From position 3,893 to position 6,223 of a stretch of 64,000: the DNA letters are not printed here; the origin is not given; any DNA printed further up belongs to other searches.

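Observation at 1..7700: Integrated mobile element at the window start carrying a GmrSD-like defence nuclease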

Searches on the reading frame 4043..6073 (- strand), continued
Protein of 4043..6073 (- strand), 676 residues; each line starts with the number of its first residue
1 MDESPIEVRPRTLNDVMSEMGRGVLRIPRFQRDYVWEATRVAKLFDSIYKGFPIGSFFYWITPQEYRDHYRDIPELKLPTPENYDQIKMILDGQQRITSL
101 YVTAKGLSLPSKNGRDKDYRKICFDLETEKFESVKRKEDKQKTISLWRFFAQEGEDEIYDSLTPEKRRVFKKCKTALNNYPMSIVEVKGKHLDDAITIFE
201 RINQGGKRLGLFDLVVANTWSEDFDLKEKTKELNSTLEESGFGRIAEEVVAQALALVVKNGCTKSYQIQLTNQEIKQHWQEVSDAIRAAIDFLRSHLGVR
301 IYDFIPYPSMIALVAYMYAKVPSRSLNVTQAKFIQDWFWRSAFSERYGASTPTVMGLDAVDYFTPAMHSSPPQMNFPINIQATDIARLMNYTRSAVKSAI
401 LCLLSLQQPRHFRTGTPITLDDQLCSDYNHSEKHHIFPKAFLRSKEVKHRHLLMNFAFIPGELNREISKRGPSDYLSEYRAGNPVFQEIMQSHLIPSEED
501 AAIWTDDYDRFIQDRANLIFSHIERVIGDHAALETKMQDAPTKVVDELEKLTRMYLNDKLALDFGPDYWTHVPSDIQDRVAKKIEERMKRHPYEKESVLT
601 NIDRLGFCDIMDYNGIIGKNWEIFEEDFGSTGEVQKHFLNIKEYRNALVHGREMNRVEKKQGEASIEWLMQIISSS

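Call 22: find_related_loci(query=L028:15420-16310:+, collection=metagenome_contigs, flank=10000)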
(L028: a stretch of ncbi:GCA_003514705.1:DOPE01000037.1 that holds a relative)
Query L028:15420-16310:+ (296 aa) in metagenome_contigs; peptide patterns used: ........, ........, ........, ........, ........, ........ (x = any residue, [..] = any of these).
357 stretches matched a pattern; 205 encode a relative of the query (tblastn E <= 1e-3); the best 80 are kept; 80 distinct loci.
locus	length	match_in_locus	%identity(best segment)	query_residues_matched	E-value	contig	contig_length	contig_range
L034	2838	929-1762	74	19-296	3e-144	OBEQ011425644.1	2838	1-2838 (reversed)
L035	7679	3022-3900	67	2-296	2e-134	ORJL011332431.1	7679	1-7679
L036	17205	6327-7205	67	2-296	5e-134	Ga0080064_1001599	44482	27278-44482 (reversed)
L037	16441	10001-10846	70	17-296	1e-130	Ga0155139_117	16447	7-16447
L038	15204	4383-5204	67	23-296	7e-123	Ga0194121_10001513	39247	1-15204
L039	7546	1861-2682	67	23-296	7e-123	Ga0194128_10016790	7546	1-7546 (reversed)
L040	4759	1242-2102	62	10-296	1e-117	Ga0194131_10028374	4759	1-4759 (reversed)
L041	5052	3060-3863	63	29-296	7e-112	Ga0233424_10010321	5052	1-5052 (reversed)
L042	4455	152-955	63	29-296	2e-112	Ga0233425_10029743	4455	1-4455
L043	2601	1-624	66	89-296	1e-99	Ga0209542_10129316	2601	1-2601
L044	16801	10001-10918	49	1-296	6e-87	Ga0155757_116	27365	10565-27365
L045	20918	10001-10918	49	1-296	6e-87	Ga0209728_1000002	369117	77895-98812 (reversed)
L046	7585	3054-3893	50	10-296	2e-85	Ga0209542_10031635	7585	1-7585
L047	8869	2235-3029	52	37-296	2e-85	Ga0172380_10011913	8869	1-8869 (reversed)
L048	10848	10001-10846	48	20-296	2e-84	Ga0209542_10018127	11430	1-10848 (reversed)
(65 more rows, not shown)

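Call 33: find_related_loci(query=L028:10001-12532:+, collection=viral_contigs, flank=10000)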
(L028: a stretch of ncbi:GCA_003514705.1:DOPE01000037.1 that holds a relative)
Query L028:10001-12532:+ (843 aa) in viral_contigs; peptide patterns used: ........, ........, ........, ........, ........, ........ (x = any residue, [..] = any of these).
8 stretches matched a pattern, but none encodes a relative of the query by tblastn (E <= 1e-3).

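Call 34: find_homologous_proteins(query=L028:10001-12532:+, max_evalue=1e-10)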
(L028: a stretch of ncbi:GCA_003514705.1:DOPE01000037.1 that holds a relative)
Query L028:10001-12532:+ (843 aa): 1902 proteins with E <= 1e-10 among 8000 candidates; the best 120 are listed.
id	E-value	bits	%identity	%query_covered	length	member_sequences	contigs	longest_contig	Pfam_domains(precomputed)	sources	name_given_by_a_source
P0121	0.0e+0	1828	95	100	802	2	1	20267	PF09250.17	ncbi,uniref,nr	ncbi:MAG: hypothetical protein UV20_C0014G0002 [Candidatus Magasanikbacteria bacterium GW2011_GWA2_4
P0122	0.0e+0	1373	69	100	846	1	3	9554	PF09250.17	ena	-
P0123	2.3e-226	772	63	62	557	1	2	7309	-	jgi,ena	-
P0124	3.2e-221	755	61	62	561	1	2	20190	-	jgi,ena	-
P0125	8.3e-195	668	43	97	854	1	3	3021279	PF09250.17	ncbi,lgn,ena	-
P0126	4.3e-178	612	46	76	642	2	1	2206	-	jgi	-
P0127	5.7e-171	589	41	60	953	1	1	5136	PF09250.17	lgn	-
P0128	1.7e-165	571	41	93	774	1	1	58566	PF09250.17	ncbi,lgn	ncbi:MAG: bifunctional DNA primase/polymerase [Candidatus Methylomirabilales bacterium]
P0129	1.8e-157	544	38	93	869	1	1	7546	PF09250.17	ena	-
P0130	1.1e-151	525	49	59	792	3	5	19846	PF09250.17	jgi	-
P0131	7.1e-150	519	38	93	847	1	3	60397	PF09250.17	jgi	jgi:hypothetical protein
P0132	2.3e-149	517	39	92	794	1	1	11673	PF09250.17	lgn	-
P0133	1.6e-144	501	37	93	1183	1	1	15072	PF09250.17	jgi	jgi:hypothetical protein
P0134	4.0e-144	500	48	56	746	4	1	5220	PF09250.17,PF08708.17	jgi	-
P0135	7.4e-143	496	45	60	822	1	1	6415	-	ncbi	-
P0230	2.1e-57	213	43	34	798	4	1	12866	PF19263.6,PF09250.17,PF08706.17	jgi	jgi:P4 family phage/plasmid primase-like protien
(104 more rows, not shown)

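Call 35: find_encoding_contigs(protein=P0122, flank=10000, max_places=4)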
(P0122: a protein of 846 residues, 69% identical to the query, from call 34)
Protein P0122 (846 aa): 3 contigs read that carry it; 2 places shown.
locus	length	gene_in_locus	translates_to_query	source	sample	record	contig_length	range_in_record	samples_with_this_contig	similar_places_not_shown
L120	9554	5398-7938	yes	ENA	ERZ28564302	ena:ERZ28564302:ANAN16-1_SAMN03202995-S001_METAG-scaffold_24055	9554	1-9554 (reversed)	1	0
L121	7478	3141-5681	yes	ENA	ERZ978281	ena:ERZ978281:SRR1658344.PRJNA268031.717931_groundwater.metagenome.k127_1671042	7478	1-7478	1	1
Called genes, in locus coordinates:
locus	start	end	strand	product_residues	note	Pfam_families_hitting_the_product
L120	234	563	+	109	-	-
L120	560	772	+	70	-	-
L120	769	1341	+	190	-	-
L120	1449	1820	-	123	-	-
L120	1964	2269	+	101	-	-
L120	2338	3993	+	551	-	-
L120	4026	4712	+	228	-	PF00486:Trans_reg_C (faint)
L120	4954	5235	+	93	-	-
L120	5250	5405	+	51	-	-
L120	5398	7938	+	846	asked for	PF09250:Prim-Pol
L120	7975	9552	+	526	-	?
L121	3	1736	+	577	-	?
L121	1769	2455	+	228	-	PF00486:Trans_reg_C (faint)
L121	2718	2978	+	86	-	-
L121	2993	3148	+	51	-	-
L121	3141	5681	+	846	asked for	PF09250:Prim-Pol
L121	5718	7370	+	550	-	PF00239:Resolvase, PF07508:Recombinase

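Call 36: find_encoding_contigs(protein=P0124, flank=10000, max_places=3)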
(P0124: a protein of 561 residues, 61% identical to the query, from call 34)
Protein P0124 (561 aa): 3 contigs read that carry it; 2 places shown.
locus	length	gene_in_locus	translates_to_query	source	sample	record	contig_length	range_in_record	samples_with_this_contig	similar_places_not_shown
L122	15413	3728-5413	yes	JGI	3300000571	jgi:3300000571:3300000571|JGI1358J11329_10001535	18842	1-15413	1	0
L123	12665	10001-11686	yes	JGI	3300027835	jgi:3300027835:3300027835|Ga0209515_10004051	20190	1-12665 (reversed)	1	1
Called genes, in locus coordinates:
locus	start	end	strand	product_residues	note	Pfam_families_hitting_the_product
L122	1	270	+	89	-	?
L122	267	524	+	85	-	-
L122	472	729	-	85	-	-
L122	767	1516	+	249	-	-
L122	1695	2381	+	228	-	PF00486:Trans_reg_C (faint)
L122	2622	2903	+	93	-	-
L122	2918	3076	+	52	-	-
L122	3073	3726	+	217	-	PF01807:Zn_ribbon_DnaG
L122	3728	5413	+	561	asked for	-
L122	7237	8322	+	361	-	PF11141:DUF2914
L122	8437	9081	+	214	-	PF00160:Pro_isomerase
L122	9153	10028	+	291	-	PF04542:Sigma70_r2, PF04539:Sigma70_r3 (weak), PF04545:Sigma70_r4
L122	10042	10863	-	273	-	PF00551:Formyl_trans_N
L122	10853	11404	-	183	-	PF01327:Pep_deformylase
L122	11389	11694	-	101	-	-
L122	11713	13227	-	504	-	PF01381:HTH_3, PF12844:HTH_19, PF13443:HTH_26 (faint), PF13560:HTH_31, PF00275:EPSP_synthase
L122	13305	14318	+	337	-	PF00022:Actin, PF06723:MreB_Mbl, PF00012:HSP70, PF14450:FtsA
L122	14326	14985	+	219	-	PF13177:DNA_pol3_delta2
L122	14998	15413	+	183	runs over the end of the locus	PF01765:RRF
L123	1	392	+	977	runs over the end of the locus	PF06634:DUF1156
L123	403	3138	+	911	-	PF04465:DUF499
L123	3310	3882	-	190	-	-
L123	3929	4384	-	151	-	-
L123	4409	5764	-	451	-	-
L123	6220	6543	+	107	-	-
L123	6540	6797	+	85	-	-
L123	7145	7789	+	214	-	-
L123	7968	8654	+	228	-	PF00486:Trans_reg_C (faint)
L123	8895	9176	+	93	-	-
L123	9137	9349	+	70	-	-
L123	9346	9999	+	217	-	PF01807:Zn_ribbon_DnaG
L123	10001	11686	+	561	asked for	-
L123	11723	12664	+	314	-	?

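Call 41: search_protein_families(library=pfam, alignment_id=A1, max_evalue=0.01)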
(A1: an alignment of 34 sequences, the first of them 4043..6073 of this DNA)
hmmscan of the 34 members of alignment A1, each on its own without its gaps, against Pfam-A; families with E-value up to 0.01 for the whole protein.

A. member 1, window:4043-6073:- (676 aa): 2 families
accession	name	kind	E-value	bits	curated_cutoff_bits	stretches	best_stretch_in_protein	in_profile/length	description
PF03235.19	GmrSD_N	-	6e-32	111.8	33.2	1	14-217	2-196/199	GmrSD restriction endonuclease, N-terminal domain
PF01425.27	Amidase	-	0.0028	17.2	27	1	117-292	214-371/445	Amidase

B. families by the number of members that match (of 34 scanned): 9 families
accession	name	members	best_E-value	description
PF03235.19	GmrSD_N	34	4.5e-34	GmrSD restriction endonuclease, N-terminal domain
PF18731.6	HEPN_Swt1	23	1.6e-09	Swt1-like HEPN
PF18899.5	DUF5655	4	1.8e-23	Domain of unknown function (DUF5655)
PF18725.6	HEPN_SAV2148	3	0.00015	SAV2148-like HEPN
PF14267.11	DUF4357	2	2.7e-19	Domain of unknown function (DUF4357)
PF01425.27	Amidase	1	0.0028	Amidase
PF12010.13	DUF3502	1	0.0061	Domain of unknown function (DUF3502)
PF09932.14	DUF2164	1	0.0064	Uncharacterized conserved protein (DUF2164)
PF07510.16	GmrSD_C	1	0.0094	GmrSD restriction endonucleases, C-terminal domain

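Call 42: search_solved_structures(query=A1, max_evalue=0.01, show_alignments=0)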
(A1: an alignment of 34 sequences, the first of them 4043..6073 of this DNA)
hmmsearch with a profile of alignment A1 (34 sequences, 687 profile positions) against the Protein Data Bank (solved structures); distinct sequences matched with E-value up to 0.01: 4.
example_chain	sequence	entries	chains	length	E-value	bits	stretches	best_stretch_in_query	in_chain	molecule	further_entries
7p9k_A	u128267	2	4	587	1.6e-27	99.4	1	14-341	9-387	DUF262 domain-containing protein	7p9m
20yv_A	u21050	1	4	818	4.2e-05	25.3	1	25-107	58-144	DUF262 domain-containing protein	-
20yw_A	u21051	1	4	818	0.00077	21.1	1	25-106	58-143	DUF262 domain-containing protein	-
6jiv_D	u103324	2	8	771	0.0024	19.4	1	11-105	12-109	SspE protein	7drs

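Call 54: search_protein_families(library=ncbifam, max_evalue=0.001, proteins=[window:4043-6073:-, L028:12571-14247:+])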
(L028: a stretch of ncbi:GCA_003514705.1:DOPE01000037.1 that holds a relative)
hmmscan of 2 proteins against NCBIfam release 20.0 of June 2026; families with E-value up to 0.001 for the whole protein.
window:4043-6073:- (676 aa): 0 families

L028:12571-14247:+ (558 aa): 6 families
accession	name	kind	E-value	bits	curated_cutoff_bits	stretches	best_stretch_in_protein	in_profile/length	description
NF041201.1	recomb_XisF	equivalog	5.4e-24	85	375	1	61-383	43-394/465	fdxN element excision recombinase XisF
NF047343.1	SCCmet_CcrB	equivalog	1.4e-22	80.1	900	1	3-299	3-307/542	cassette chromosome recombinase CcrB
NF047344.1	SCCmet_CcrA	equivalog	1.5e-11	44.1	700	1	50-308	36-282/442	cassette chromosome recombinase CcrA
NF047347.1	SCCmet_CcrC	equivalog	8.3e-11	41.1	900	1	6-250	3-243/558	cassette chromosome recombinase CcrC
NF033518.0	transpos_IS607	equivalog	7.7e-10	38.6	110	1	4-96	52-136/187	IS607 family transposase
NF049883.1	resolv_YneB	equivalog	7e-06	25.6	175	1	7-167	1-151/211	YneB family resolvase-like protein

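Call 74: search_protein_families(library=phrogs, max_evalue=0.01, proteins=[L028:12571-14247:+])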
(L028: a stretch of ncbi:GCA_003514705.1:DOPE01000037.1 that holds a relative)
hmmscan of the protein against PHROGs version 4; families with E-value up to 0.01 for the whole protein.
L028:12571-14247:+ (558 aa): 3 families
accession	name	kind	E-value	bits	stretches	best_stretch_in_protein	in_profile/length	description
phrog_95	-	integration and excision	3.6e-61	208.6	1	2-503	84-585/651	integrase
phrog_125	-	DNA, RNA and nucleotide metabolism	3.2e-16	60.6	1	3-173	17-165/254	DNA invertase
phrog_6620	-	integration and excision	2.1e-06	28.5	1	3-117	53-155/201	transposase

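Call 87: search_protein_families(library=pfam, max_evalue=1, proteins=[L120:769-1341:+])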
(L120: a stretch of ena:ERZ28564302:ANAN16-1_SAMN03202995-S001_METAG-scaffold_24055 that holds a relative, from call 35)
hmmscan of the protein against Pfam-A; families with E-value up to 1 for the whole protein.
L120:769-1341:+ (190 aa): 1 family
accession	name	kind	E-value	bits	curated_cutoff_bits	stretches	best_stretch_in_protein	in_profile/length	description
PF11272.13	DUF3072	-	0.16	12.2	27.5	1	144-190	15-52/56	Protein of unknown function (DUF3072)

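Call 105: find_encoding_contigs(protein=P0121, flank=10000, max_places=3)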
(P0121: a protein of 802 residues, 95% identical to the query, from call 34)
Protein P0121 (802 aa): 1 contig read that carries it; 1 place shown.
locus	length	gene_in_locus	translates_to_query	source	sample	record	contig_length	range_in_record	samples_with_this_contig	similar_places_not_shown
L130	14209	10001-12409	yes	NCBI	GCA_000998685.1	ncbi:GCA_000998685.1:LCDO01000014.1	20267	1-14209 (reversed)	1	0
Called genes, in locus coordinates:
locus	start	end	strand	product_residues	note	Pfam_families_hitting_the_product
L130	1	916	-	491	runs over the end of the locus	PF01555:N6_N4_Mtase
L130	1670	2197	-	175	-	-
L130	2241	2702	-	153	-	-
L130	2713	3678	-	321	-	-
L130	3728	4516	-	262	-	PF21300:LbR_Ice_bind (faint)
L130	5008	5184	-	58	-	-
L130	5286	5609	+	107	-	-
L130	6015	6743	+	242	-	-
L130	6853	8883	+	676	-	PF03235:GmrSD_N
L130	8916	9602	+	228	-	PF00486:Trans_reg_C (faint)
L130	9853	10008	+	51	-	-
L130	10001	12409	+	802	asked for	PF09250:Prim-Pol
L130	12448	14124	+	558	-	PF00239:Resolvase, PF07508:Recombinase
